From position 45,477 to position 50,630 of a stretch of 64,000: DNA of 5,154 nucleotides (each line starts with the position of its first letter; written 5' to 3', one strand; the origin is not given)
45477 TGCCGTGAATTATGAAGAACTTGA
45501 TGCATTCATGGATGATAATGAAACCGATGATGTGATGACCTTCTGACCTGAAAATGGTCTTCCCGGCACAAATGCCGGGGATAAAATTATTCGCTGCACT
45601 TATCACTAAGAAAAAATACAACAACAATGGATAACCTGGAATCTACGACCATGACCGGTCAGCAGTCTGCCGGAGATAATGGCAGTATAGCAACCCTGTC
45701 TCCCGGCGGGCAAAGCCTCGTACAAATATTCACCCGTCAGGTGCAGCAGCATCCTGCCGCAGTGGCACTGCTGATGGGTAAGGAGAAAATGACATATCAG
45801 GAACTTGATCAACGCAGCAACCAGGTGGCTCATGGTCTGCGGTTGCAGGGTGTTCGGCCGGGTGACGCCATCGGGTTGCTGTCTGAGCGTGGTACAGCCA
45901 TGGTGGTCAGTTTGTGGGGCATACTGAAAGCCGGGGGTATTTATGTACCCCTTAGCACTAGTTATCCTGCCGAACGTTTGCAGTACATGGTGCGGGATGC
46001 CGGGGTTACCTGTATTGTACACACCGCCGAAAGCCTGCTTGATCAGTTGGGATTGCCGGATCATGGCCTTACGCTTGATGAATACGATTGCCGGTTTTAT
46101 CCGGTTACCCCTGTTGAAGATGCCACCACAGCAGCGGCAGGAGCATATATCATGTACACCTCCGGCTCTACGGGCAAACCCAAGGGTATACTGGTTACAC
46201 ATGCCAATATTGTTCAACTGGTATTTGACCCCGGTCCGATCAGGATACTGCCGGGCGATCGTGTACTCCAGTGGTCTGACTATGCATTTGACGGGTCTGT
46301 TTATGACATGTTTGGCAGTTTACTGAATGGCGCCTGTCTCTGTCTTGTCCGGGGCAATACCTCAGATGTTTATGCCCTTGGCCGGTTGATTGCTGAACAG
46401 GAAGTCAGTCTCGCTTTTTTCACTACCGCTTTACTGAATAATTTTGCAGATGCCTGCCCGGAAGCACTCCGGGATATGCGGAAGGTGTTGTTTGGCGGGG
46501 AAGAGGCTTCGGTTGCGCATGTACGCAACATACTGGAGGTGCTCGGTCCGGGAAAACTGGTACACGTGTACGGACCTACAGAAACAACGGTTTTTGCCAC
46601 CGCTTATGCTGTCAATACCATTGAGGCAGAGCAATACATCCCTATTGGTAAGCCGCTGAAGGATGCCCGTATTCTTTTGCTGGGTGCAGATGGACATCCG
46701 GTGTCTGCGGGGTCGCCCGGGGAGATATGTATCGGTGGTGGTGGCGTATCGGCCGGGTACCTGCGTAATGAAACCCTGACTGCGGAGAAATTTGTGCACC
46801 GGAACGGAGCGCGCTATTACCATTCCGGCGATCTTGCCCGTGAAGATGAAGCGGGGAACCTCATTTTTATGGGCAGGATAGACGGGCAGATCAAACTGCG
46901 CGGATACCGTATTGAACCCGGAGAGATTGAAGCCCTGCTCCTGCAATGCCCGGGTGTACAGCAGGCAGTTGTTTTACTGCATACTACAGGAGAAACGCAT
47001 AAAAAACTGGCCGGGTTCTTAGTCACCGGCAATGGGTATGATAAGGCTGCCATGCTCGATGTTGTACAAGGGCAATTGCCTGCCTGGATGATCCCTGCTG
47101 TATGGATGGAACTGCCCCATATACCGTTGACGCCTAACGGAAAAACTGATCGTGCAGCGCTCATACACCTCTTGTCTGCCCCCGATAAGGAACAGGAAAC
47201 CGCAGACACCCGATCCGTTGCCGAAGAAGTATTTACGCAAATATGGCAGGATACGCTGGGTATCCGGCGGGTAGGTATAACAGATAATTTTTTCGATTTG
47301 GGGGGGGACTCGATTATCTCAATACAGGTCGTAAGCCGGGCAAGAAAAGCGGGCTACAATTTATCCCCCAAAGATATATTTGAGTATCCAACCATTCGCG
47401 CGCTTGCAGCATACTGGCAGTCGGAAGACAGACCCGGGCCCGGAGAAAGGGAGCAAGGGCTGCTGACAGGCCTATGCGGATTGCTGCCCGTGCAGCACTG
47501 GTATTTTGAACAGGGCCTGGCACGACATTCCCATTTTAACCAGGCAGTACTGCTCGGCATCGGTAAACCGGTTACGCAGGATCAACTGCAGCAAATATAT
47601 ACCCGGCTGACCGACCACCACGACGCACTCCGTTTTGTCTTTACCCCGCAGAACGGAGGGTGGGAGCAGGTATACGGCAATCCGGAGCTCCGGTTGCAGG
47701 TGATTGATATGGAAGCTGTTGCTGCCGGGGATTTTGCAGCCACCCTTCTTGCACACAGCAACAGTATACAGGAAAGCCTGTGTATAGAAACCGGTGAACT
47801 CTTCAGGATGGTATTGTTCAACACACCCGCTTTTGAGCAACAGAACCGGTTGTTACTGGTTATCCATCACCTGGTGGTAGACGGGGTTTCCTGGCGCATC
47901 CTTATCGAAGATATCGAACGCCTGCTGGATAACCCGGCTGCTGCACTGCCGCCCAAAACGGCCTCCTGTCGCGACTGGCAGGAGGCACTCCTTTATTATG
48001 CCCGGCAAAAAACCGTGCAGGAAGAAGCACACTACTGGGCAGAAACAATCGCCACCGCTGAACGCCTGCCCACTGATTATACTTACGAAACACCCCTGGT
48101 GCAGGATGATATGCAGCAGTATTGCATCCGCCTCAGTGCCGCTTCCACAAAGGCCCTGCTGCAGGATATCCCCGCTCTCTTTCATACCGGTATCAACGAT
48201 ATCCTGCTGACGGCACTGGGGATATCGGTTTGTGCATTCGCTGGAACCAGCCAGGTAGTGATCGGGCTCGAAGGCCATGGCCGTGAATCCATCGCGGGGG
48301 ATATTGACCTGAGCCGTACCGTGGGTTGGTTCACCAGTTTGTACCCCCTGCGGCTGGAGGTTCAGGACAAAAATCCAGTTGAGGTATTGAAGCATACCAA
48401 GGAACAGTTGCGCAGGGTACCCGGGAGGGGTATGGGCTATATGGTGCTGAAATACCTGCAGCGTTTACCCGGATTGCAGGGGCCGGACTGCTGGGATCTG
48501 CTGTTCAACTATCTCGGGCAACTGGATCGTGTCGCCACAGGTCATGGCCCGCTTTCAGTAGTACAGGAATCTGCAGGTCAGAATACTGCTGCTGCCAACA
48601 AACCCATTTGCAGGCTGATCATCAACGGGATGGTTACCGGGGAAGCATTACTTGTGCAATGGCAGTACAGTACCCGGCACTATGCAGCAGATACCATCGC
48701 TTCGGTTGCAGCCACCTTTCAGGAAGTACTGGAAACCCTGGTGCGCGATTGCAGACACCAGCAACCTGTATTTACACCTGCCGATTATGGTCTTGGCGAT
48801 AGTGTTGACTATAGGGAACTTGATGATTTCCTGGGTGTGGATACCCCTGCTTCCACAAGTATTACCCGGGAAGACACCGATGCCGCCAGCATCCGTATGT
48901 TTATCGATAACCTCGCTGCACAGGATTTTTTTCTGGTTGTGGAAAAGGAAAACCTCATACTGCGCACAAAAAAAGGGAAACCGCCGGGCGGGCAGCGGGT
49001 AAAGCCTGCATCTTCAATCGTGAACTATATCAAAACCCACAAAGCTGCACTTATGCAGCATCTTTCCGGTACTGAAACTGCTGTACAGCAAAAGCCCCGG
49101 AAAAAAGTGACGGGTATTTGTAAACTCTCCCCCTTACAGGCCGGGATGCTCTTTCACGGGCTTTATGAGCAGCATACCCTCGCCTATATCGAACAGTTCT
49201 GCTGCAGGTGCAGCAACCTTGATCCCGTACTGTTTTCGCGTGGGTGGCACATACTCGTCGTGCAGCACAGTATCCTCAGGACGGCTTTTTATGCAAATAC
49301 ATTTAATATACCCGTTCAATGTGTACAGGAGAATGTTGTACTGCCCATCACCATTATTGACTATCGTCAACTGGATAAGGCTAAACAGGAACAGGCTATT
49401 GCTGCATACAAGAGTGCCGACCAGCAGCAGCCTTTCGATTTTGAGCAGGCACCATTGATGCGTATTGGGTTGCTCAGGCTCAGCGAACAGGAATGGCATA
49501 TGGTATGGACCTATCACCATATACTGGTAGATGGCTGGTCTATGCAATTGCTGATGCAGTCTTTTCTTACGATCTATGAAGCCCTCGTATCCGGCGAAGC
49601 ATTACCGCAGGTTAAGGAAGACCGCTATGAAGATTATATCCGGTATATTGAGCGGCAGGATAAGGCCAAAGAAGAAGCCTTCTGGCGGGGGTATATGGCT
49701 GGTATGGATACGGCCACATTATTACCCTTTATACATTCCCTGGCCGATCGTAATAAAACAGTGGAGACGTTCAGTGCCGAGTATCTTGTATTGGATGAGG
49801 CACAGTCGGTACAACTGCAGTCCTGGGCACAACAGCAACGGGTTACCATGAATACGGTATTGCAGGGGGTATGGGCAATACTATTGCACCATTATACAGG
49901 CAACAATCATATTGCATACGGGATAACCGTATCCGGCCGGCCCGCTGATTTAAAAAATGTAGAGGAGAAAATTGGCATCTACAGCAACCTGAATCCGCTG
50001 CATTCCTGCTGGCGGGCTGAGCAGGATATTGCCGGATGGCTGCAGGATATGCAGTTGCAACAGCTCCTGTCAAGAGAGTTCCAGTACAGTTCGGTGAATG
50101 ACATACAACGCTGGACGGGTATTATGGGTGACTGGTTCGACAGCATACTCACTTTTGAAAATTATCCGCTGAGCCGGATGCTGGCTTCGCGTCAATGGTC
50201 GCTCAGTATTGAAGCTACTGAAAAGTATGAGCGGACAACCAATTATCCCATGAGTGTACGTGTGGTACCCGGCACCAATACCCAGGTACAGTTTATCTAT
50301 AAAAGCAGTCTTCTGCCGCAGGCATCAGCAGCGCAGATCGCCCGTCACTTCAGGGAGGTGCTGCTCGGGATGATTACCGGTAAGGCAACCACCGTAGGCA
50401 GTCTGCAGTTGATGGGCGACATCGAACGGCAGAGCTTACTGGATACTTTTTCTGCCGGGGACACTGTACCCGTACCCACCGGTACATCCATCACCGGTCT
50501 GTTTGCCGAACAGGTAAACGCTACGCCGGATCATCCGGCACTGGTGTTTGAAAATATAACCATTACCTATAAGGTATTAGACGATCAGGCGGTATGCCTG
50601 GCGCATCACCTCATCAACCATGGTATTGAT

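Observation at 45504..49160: C-less A-T-E at the start of NRPS-3 and a docking domain buried inside the protein: apparent gene-fusion scar and broken colinearity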

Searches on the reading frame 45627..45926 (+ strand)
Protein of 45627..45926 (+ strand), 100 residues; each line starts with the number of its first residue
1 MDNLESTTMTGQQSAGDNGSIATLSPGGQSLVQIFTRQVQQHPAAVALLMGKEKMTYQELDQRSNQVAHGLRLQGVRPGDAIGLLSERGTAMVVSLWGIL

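Call 8: search_protein_families(library=pfam, proteins=[window:45627-45926:+], max_evalue=10)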
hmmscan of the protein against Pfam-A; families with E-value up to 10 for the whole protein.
window:45627-45926:+ (100 aa): 2 families
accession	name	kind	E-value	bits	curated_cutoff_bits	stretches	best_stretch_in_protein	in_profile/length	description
PF00501.34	AMP-binding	-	1.5e-15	57.3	29.9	1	35-100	1-67/384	AMP-binding enzyme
PF11521.13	TFIIE-A_C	-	0.24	12.3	22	1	34-63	49-78/85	C-terminal general transcription factor TFIIE alpha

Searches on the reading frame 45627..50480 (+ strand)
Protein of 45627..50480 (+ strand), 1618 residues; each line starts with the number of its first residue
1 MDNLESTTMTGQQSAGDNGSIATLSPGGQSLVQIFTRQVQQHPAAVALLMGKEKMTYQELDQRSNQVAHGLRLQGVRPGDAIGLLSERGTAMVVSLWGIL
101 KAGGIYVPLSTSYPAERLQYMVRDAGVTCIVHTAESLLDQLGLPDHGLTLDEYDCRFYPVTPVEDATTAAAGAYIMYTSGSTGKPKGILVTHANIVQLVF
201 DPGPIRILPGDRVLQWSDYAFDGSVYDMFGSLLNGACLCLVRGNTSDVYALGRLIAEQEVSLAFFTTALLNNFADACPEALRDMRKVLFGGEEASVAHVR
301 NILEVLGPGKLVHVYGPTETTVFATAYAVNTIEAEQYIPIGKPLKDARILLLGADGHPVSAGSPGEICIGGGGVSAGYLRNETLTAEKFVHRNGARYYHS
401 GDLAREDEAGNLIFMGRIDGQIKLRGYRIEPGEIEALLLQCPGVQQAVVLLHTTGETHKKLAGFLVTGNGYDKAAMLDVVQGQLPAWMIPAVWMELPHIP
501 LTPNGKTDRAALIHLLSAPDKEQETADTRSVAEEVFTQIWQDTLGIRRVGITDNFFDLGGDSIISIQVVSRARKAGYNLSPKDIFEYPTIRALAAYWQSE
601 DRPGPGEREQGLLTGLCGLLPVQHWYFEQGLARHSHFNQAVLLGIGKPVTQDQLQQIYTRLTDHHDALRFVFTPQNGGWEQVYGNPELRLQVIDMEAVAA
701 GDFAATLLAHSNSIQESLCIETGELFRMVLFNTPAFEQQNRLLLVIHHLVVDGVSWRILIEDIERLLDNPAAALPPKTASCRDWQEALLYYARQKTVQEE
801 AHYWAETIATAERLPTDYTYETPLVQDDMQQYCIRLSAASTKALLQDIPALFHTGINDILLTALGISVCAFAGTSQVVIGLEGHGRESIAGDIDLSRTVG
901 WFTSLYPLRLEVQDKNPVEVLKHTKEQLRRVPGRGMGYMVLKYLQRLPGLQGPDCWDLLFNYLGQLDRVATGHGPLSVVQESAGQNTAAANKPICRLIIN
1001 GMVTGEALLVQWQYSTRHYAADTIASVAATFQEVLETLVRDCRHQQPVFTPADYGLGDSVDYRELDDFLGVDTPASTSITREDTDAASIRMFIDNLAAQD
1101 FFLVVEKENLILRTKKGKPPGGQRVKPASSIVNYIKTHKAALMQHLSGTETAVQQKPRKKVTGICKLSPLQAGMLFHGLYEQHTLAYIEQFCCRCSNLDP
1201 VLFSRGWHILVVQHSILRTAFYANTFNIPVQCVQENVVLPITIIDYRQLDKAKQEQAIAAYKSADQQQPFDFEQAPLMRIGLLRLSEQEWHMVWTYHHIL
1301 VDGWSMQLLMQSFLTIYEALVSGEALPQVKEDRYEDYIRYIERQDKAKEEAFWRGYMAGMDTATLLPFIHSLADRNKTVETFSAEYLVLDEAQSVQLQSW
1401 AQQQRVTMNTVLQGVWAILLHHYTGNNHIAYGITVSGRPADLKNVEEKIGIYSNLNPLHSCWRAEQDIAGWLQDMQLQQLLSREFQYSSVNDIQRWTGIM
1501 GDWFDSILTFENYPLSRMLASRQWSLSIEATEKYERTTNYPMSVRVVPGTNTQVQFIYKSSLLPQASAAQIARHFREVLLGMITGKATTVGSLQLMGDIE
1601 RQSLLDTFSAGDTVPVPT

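Call 16: find_homologous_proteins(query=window:45627-50480:+, max_evalue=1e-20)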
Query window:45627-50480:+ (1618 aa): 7935 proteins with E <= 1e-20 among 8000 candidates; the best 120 are listed.
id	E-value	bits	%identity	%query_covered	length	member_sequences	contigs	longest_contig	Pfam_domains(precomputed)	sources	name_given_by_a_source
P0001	0.0e+0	1812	37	32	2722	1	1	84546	PF00668.26,PF00550.32,PF00501.35,PF13193.13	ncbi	-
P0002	0.0e+0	1696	40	65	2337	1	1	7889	PF00668.26,PF00550.32,PF00501.35,PF13193.13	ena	-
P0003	0.0e+0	1632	40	65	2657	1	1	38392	PF00668.26,PF00550.32,PF00501.35,PF13193.13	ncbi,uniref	ncbi:non-ribosomal peptide synthetase, partial [Segetibacter sp.]|uniref:non-ribosomal peptide synth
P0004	0.0e+0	1616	39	65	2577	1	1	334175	PF00668.26,PF00550.32,PF00501.35,PF13193.13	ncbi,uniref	ncbi:non-ribosomal peptide synthetase, partial [Segetibacter aerophilus]|uniref:non-ribosomal peptid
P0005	0.0e+0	1589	43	31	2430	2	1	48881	PF00668.26,PF00550.32,PF00501.35,PF13193.13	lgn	-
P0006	0.0e+0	1580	44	44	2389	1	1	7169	PF00668.26,PF00550.32,PF00501.35,PF13193.13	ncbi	ncbi:MAG: amino acid adenylation domain-containing protein, partial [Ferruginibacter sp.]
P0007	0.0e+0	1564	39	65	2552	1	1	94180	PF00668.26,PF00550.32,PF00501.35,PF13193.13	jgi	jgi:amino acid adenylation domain-containing protein/non-ribosomal peptide synthase protein (TIGR017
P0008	0.0e+0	1512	37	65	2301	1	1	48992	PF00668.26,PF00550.32,PF00501.35,PF13193.13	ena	-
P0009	0.0e+0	1489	35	63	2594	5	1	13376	PF00668.26,PF00550.32,PF00501.35,PF13193.13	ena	-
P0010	0.0e+0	1484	39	64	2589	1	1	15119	PF00668.26,PF00550.32,PF00501.35,PF13193.13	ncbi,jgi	jgi:amino acid adenylation domain-containing protein/non-ribosomal peptide synthase protein (TIGR017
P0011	0.0e+0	1456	34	64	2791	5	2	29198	PF00668.26,PF00550.32,PF00501.35,PF13193.13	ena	-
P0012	0.0e+0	1452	36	62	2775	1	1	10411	PF00668.26,PF16911.11,PF00550.32,PF00501.35,PF13193.13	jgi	jgi:amino acid adenylation domain-containing protein/non-ribosomal peptide synthase protein (TIGR017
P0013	0.0e+0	1451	38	66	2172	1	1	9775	PF00668.26,PF00550.32,PF00501.35,PF13193.13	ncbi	ncbi:MAG: amino acid adenylation domain-containing protein [Saprospiraceae bacterium]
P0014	0.0e+0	1440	42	47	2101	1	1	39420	PF00668.26,PF00550.32,PF00501.35,PF13193.13,PF00975.27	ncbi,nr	ncbi:MAG: amino acid adenylation domain-containing protein [Hymenobacteraceae bacterium]|nr:amino ac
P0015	0.0e+0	1436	41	49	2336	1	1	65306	PF00668.26,PF00550.32,PF00501.35,PF13193.13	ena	-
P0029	0.0e+0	1348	34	98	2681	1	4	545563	PF00668.26,PF00550.32,PF18563.7,PF00501.35,PF13193.13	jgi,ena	-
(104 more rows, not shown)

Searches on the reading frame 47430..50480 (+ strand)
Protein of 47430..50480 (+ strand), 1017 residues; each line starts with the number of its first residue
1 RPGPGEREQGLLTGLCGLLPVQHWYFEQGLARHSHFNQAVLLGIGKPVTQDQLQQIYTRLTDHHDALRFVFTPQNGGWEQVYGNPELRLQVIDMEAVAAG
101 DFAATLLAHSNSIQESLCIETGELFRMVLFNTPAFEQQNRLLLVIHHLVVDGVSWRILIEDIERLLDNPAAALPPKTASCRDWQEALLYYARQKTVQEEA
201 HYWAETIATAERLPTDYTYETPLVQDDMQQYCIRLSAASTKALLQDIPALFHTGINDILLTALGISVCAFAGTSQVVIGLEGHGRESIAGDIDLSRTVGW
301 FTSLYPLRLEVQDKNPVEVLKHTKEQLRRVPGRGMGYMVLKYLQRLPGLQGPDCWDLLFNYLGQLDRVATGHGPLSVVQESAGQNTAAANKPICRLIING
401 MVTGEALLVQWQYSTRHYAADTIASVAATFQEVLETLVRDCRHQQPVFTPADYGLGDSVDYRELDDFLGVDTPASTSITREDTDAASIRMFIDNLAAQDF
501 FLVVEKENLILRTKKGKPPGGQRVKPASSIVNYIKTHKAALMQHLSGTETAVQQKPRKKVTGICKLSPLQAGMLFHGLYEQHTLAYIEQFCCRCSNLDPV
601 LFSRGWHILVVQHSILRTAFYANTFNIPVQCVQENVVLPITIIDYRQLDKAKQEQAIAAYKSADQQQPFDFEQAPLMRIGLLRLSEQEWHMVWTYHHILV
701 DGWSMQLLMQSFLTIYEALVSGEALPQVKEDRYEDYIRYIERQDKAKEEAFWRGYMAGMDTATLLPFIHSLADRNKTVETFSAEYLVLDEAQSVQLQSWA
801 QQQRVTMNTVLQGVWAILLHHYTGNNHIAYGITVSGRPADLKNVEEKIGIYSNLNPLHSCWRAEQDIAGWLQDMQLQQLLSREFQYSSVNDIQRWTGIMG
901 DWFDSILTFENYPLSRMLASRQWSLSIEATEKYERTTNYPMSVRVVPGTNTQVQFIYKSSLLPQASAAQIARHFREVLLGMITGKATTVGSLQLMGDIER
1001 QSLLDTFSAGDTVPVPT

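Call 14: find_related_loci(query=window:47430-50480:+, collection=genome_contigs, flank=10000)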
Query window:47430-50480:+ (1017 aa) in genome_contigs; peptide patterns used: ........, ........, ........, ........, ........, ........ (x = any residue, [..] = any of these).
40 stretches matched a pattern; 2 encode a relative of the query (tblastn E <= 1e-3); 2 distinct loci.
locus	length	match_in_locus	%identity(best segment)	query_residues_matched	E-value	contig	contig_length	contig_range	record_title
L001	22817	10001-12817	29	4-1009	1e-67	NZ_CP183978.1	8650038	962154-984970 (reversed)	Streptomyces sp. R-07 chromosome, complete genome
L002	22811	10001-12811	29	3-1009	1e-66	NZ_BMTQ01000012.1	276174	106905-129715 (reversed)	Streptomyces litmocidini strain JCM 4394 sequence12, whole genome shotgun sequence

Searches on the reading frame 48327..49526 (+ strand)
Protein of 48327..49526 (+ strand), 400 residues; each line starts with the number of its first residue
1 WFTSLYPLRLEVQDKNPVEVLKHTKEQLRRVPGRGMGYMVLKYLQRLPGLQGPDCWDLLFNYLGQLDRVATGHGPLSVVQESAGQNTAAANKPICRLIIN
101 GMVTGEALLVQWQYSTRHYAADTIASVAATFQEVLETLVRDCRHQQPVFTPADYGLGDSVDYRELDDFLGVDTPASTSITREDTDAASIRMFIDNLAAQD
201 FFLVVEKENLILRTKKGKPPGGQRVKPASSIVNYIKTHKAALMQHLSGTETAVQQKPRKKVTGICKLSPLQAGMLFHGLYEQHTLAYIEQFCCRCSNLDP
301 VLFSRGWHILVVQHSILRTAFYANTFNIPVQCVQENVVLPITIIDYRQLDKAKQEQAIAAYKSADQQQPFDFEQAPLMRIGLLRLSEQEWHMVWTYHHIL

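Call 68: find_related_loci(query=window:48327-49526:+, collection=metagenome_contigs, flank=10000)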
Query window:48327-49526:+ (400 aa) in metagenome_contigs; peptide patterns used: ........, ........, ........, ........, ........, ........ (x = any residue, [..] = any of these).
67 stretches matched a pattern; 2 encode a relative of the query (tblastn E <= 1e-3); 2 distinct loci.
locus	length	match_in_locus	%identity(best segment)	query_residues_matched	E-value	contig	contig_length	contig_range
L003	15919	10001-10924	44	2-400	4e-39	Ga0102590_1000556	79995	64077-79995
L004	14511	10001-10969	47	1-400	1e-41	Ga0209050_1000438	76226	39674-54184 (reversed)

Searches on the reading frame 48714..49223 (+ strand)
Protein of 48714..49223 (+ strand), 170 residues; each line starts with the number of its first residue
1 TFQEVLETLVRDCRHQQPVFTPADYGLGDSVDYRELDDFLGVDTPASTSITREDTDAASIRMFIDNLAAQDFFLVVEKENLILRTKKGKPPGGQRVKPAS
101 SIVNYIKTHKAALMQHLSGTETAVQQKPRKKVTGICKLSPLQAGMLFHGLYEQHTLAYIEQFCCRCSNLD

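Call 15: find_homologous_proteins(query=window:48714-49223:+, max_evalue=0.001)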
Query window:48714-49223:+: 36 candidates shared short words with the query, none scored E <= 0.001.

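Call 30: predict_structure(protein=window:48714-49223:+)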
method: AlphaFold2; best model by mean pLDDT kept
length: 170 residues; sequences in the alignment: 1
mean_pLDDT: 39.5   pTM: 0.33
mean pLDDT of the five models: 39.5, 39.4, 37.0, 35.9, 34.7
residues with pLDDT >= 90: 0; 70-90: 0; 50-70: 20; < 50: 150
segments of 3 or more residues with pLDDT < 50: 1-71, 79-81, 86-106, 108-130, 132-135, 147-170
pLDDT, mean of each block of 10 residues (from residue 1): 36 34 34 34 33 34 40 50 47 35 44 42 37 49 49 40 34
secondary structure, 60 per line:
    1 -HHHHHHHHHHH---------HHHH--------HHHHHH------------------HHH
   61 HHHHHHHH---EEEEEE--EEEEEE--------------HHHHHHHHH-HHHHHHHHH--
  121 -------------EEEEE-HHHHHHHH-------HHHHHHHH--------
elements in order: H2-12 H22-25 H34-39 H58-68 E72-77 E80-85 H100-108 H110-118 E134-138 H140-147 H155-162
